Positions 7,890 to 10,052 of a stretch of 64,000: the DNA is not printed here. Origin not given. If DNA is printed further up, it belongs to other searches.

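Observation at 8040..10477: Coupled helicase-nuclease fusion plus stand-alone DEDDh exonuclease: candidate uncharacterised defence module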

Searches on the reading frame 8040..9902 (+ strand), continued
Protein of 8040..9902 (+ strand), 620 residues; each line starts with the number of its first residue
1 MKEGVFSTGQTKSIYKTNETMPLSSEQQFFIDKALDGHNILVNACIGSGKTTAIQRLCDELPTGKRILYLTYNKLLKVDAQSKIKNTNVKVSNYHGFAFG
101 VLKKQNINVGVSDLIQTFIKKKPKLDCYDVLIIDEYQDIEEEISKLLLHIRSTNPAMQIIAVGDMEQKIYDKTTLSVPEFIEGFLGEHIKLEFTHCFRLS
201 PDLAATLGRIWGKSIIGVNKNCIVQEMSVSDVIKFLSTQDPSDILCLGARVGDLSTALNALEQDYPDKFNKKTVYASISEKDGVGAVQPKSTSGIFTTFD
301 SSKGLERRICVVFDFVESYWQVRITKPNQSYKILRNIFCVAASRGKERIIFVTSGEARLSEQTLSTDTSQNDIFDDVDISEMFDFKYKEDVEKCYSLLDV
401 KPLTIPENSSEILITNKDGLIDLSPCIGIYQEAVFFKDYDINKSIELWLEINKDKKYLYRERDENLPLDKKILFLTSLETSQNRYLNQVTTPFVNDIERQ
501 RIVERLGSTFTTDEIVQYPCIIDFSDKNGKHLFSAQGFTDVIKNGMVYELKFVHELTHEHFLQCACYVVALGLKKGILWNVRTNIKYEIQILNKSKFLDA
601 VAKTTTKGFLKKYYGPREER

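Call 36: search_solved_structures(query=A1, max_evalue=0.01, show_alignments=1)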
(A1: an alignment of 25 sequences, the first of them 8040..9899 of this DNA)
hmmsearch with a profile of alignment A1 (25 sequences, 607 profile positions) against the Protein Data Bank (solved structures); distinct sequences matched with E-value up to 0.01: 2.
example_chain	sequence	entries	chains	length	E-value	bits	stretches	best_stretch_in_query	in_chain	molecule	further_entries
9xzj_F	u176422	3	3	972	4.3e-07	31.9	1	4-88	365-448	F-box DNA helicase 1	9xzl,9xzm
8po6_A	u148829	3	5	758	0.0013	20.4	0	6-146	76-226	ATP-dependent RNA helicase HrpA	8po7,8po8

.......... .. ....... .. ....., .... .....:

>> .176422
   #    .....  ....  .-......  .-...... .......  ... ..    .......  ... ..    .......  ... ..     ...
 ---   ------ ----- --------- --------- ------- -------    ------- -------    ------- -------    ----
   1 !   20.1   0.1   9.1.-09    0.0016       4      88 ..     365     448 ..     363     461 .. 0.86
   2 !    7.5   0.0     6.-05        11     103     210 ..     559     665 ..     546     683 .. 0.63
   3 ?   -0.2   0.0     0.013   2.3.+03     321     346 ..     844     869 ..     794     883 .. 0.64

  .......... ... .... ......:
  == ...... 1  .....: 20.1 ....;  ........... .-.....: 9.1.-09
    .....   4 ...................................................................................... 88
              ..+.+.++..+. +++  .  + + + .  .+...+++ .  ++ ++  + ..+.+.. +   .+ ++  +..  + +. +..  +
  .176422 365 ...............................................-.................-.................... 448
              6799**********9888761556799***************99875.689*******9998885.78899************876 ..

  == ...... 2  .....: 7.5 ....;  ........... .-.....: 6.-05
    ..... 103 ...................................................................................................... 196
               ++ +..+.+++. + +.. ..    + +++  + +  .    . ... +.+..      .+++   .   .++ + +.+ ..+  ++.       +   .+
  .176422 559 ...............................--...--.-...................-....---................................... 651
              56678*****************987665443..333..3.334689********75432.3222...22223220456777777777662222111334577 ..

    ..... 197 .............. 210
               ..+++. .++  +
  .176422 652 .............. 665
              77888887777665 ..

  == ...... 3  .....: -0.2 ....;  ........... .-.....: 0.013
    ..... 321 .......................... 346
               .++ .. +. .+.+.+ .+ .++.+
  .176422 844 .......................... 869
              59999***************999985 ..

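Call 45: predict_structure(alignment_id=A1)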
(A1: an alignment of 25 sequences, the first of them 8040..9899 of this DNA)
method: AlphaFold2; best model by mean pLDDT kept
length: 620 residues; sequences in the alignment: 25
mean_pLDDT: 84.3   pTM: 0.81
mean pLDDT of the five models: 84.3, 83.8, 82.2, 80.5, 79.3
residues with pLDDT >= 90: 304; 70-90: 234; 50-70: 56; < 50: 26
segments of 3 or more residues with pLDDT < 50: 1-19, 280-285
pLDDT, mean of each block of 10 residues (from residue 1): 26 34 89 97 87 91 94 80 89 92 83 79 94 90 94 95 73 82 96 86 78 81 85 95 88 89 95 78 60 84 80 77 61 66 80 76 67 82 81 92 75 82 87 95 92 83 89 92 92 92 94 95 91 93 96 86 96 95 93 95 89 77
secondary structure, 60 per line:
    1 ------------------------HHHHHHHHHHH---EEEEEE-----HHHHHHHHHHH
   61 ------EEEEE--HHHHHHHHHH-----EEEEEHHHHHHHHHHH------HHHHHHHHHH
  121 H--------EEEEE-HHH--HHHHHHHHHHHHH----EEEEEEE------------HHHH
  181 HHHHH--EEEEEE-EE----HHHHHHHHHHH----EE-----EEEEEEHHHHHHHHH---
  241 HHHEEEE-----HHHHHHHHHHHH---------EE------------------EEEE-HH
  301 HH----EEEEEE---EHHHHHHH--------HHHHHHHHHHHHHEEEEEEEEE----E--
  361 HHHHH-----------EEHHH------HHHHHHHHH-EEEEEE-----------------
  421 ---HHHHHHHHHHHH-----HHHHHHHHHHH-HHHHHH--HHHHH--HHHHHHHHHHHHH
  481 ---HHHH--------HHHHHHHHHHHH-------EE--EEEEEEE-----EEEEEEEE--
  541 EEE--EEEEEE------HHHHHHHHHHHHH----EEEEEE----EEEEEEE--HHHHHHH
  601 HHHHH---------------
elements in order: H25-35 E39-44 H50-60 E67-71 H74-83 E89-93 H94-104 H111-121 E130-134 H141-153 E158-164 H177-185 E188-193 H201-211 E223-228 H229-237 E244-247 H253-264 E294-297 H299-302 E307-312 H317-323 H332-344 E345-353 H361-365 H388-396 E398-403 H424-435 H441-451 H453-458 H461-465 H468-480 H484-487 H496-507 E519-525 E531-538 E541-543 E546-551 H558-570 E575-580 E585-591 H594-605

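Call 49: fold_search(model_id=the predicted structure, library=pdb)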
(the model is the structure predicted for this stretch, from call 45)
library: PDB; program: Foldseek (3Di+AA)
matches with E <= 10: 1745; with E <= 0.001: 535
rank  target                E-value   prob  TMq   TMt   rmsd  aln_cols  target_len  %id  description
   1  1pjr                  7.0e-12  1.00  0.42  0.42   9.5       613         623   11  STRUCTURE OF DNA HELICASE (released 1997-12-03)
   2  1qhg                  9.3e-12  1.00  0.39  0.39   9.9       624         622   10  STRUCTURE OF DNA HELICASE MUTANT WITH ADPNP (released 1999-07-13)
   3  4c2t_D                1.2e-11  1.00  0.41  0.40   7.9       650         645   10  Crystal structure of full length Deinococcus radiodurans UvrD in complex with DNA (released 2013-10-30)
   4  2is4_B                1.5e-11  1.00  0.40  0.39  11.1       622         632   11  Crystal structure of UvrD-DNA-ADPNP ternary complex (released 2007-01-09)
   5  7zel_A                2.3e-11  1.00  0.33  0.26   6.1       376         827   13  Human SLFN11 dimer apoenzyme (released 2022-09-28)
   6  4c2t_C                4.6e-11  1.00  0.40  0.39   7.7       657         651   11  Crystal structure of full length Deinococcus radiodurans UvrD in complex with DNA (released 2013-10-30)
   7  2is6_B                4.8e-11  1.00  0.39  0.38  10.3       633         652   10  Crystal structure of UvrD-DNA-ADPMgF3 ternary complex (released 2007-01-09)
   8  3gpl_A                5.7e-11  1.00  0.35  0.41   7.6       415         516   14  Crystal structure of the ternary complex of RecD2 with DNA and ADPNP (released 2009-06-16)
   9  9xzj_F                6.1e-11  1.00  0.34  0.27  10.4       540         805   15  Cryo-EM structure of F-box helicase 1 (FBH1) bound to an SCF ubiquitin ligase complex and a 3-way DNA fork (consensus  (released 2026-01-28)
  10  2is6_A                7.6e-11  1.00  0.40  0.38   9.7       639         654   10  Crystal structure of UvrD-DNA-ADPMgF3 ternary complex (released 2007-01-09)
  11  3lfu                  1.0e-10  1.00  0.39  0.39   9.8       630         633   10  Crystal Structure of E. coli UvrD (released 2011-02-02)
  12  9xzm_F                1.7e-10  1.00  0.33  0.35  14.8       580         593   14  Cryo-EM structure of F-box helicase 1 (FBH1) bound to an SCF ubiquitin ligase complex and a 3-way DNA fork (substrate  (released 2026-01-28)
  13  7zep_A                2.7e-10  1.00  0.34  0.26   6.1       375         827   14  Human SLFN11 E209A dimer (released 2022-09-28)
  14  6zww_G                3.5e-10  1.00  0.35  0.30  16.2       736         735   12  Crystal structure of E. coli RNA helicase HrpA in complex with RNA (released 2021-06-30)
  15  2is1_B                4.4e-10  1.00  0.40  0.40   9.8       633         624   11  Crystal structure of UvrD-DNA-SO4 complex (released 2007-01-09)
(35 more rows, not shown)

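Call 58: search_protein_families(library=padloc, alignment_id=A4, max_evalue=1e-8)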
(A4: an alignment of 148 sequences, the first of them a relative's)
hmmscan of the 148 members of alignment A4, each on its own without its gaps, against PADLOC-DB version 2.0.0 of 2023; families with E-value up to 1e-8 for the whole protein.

A. member 1, L012:9974-10390:+ (139 aa): 0 families

B. families by the number of members that match (of 148 scanned): 142 families (the first 25 are shown)
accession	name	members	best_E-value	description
PDLC02707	PbeA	4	2.4e-24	PbeA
PDLC03658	mREase_IV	3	4.7e-30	Type IV methyl-directed restriction enzyme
PDLC02704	PbeA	3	4e-15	PbeA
PDLC02706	PbeA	3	3.9e-10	PbeA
PDLC03048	REase_I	2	1.3e-52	Type I restriction enzyme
PDLC02864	DpdF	2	1.9e-48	DpdF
PDLC03049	REase_I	2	1.3e-42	Type I restriction enzyme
PDLC03928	PsyrT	2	2.6e-40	-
PDLC03659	mREase_IV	2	2.1e-29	Type IV methyl-directed restriction enzyme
PDLC03014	subtilase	2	3.1e-28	-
PDLC04134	mad2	2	3.8e-27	mads_2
PDLC02703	PbeA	2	1.3e-15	PbeA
PDLC03040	REase_I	1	3.2e-298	Type I restriction enzyme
PDLC05014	PDC-S41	1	7.4e-263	-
PDLC00190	HamB1|HamB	1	5.2e-179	DEAD-box helicase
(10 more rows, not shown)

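Call 59: search_protein_families(library=pfam, alignment_id=A4, max_evalue=0.00001)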
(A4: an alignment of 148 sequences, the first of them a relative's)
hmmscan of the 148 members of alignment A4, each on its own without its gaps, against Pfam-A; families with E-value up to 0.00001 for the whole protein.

A. member 1, L012:9974-10390:+ (139 aa): 2 families
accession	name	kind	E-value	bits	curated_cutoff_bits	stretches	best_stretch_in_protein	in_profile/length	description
PF13245.12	AAA_19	-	1.2e-07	32.5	25.1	1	26-139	1-103/134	AAA domain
PF00270.35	DEAD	-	2.7e-07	30.9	26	1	25-137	3-128/167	DEAD/DEAH box helicase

B. families by the number of members that match (of 148 scanned): 155 families (the first 25 are shown)
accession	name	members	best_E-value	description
PF00270.35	DEAD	5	4.9e-22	DEAD/DEAH box helicase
PF04851.21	ResIII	4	4.5e-37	Type III restriction enzyme, res subunit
PF00271.37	Helicase_C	4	1.1e-17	Helicase conserved C-terminal domain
PF00072.30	Response_reg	3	9.2e-47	Response regulator receiver domain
PF01381.28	HTH_3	3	2.4e-09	Helix-turn-helix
PF18766.7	SWI2_SNF2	2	2.2e-77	SWI2/SNF2 ATPase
PF02368.24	Big_2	2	7.3e-61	Bacterial Ig-like domain (group 2)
PF02355.23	SecD_SecF_C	2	7.9e-51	Protein export membrane protein SecD/SecF, C-terminal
PF00082.27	Peptidase_S8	2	1.8e-44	Subtilase family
PF04313.20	HSDR_N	2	1.2e-36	Type I restriction enzyme R protein N terminus (HSDR_N)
PF02518.31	HATPase_c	2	2e-28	Histidine kinase-, DNA gyrase B-, and HSP90-like ATPase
PF12833.13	HTH_18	2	2.1e-23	Helix-turn-helix domain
PF00165.29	HTH_AraC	2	7.7e-21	Bacterial regulatory helix-turn-helix proteins, AraC family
PF01966.28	HD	2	9.1e-18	HD domain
PF13245.12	AAA_19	2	9.6e-14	AAA domain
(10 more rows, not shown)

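Call 62: search_protein_families(library=pfam, proteins=[L013:5200-8487:+, L013:10393-11544:+, L022:9229-9975:+, L023:6947-9217:+, L023:11922-15362:+, L048:2286-5249:+, L050:2670-5903:+, L070:6504-9548:+, L016:5488-9183:-, L018:11866-14064:+], max_evalue=0.0001)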
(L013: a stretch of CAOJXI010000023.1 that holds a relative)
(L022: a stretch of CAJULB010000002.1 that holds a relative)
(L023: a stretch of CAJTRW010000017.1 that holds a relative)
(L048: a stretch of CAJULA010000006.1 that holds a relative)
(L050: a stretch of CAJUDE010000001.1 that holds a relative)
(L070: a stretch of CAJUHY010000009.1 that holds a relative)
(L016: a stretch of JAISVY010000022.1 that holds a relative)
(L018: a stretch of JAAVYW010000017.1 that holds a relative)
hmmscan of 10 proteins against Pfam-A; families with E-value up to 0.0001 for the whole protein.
L013:5200-8487:+ (1096 aa): 7 families
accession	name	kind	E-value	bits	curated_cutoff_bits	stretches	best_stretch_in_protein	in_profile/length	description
PF04851.21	ResIII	-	4.5e-37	127.9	22.5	1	332-489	3-163/164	Type III restriction enzyme, res subunit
PF18766.7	SWI2_SNF2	-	1.1e-18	68.1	26.7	1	337-525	2-188/221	SWI2/SNF2 ATPase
PF08463.15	EcoEI_R_C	-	6.4e-17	62.6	24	1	945-1090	2-159/163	EcoEI R protein C-terminal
PF13643.11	DUF4145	-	7e-13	48.9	23.1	1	22-115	2-86/88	Domain of unknown function (DUF4145)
PF00270.35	DEAD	-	1.2e-10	41.8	26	1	337-493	4-165/167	DEAD/DEAH box helicase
PF04313.20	HSDR_N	-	1.9e-08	34.8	25.1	1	229-298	125-197/198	Type I restriction enzyme R protein N terminus (HSDR_N)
PF00271.37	Helicase_C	-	9.8e-07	29.5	23.5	1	601-698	15-108/110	Helicase conserved C-terminal domain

L013:10393-11544:+ (384 aa): 1 family
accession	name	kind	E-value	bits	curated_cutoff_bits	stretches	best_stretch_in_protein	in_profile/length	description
PF01270.23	Glyco_hydro_8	-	4e-23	82.4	24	1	51-376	37-338/341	Glycosyl hydrolases family 8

L022:9229-9975:+ (249 aa): 0 families

L023:6947-9217:+ (757 aa): 5 families
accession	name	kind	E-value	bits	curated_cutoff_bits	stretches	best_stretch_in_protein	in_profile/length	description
PF04851.21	ResIII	-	1.8e-37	129.2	22.5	1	144-291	1-164/164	Type III restriction enzyme, res subunit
PF00271.37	Helicase_C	-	2.3e-17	63.7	23.5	1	366-465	10-109/110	Helicase conserved C-terminal domain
PF00270.35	DEAD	-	1.6e-12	47.9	26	1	149-291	2-162/167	DEAD/DEAH box helicase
PF18766.7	SWI2_SNF2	-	2.1e-12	47.6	26.7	1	154-334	5-200/221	SWI2/SNF2 ATPase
PF18741.7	MTES_1575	-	2.7e-05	24.6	38.2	1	47-116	26-93/96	REase_MTES_1575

L023:11922-15362:+ (1147 aa): 0 families

L048:2286-5249:+ (988 aa): 3 families
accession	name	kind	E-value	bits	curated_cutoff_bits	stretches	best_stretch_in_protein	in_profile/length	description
PF22548.2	AEP-TOTE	-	2.2e-74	250.3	27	1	69-313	2-229/230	TOTE conflict system, Archaeo-Eukaryotic Primase domain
PF04851.21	ResIII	-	4.9e-17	62.8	22.5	1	471-616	22-164/164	Type III restriction enzyme, res subunit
PF00270.35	DEAD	-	1.1e-10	41.9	26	1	461-615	3-161/167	DEAD/DEAH box helicase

L050:2670-5903:+ (1078 aa): 2 families
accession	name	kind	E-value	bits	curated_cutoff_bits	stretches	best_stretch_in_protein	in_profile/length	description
PF07580.19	Peptidase_M26_C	-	3.4e-117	393.1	22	1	96-779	54-792/792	M26 IgA1-specific Metallo-endopeptidase C-terminal region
PF02368.24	Big_2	-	1.8e-11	44.3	22.8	1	999-1072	5-76/79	Bacterial Ig-like domain (group 2)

L070:6504-9548:+ (1015 aa): 2 families
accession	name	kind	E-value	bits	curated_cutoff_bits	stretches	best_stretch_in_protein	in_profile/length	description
PF12770.12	CHAT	-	3.6e-09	36.9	24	1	835-1010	140-286/289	CHAT domain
PF13424.12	TPR_12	-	3.1e-06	27.7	30.1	0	79-117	16-54/77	Tetratricopeptide repeat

L016:5488-9183:- (1232 aa): 3 families
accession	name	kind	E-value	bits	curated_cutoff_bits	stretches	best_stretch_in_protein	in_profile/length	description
PF20578.4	aBig_2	-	1.8e-41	140.3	27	3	794-879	1-88/89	Atrophied bacterial Ig domain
PF00395.25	SLH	-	5.6e-14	52.3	20.8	1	1107-1148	2-43/44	S-layer homology domain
PF05345.18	He_PIG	-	2.1e-08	34.9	24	1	44-132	8-96/96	Putative Ig domain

L018:11866-14064:+ (733 aa): 5 families
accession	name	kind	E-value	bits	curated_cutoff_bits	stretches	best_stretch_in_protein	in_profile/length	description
PF02836.23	Glyco_hydro_2_C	-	4.6e-33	115.1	21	1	257-544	6-296/302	Glycosyl hydrolases family 2, TIM barrel domain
PF02837.24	Glyco_hydro_2_N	-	4.3e-11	43.5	28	1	6-150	2-169/169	Glycosyl hydrolases family 2, sugar binding domain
PF22666.2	Glyco_hydro_2_N2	-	2.1e-08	34.9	27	1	54-123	50-121/167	Glycosyl hydrolase 2 galactose-binding domain-like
PF00703.27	Glyco_hydro_2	-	6.9e-06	27.2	23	1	177-249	18-109/109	Glycosyl hydrolases family 2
PF16355.11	DUF4982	-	7e-06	26.3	23.9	0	566-594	3-33/61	Domain of unknown function (DUF4982)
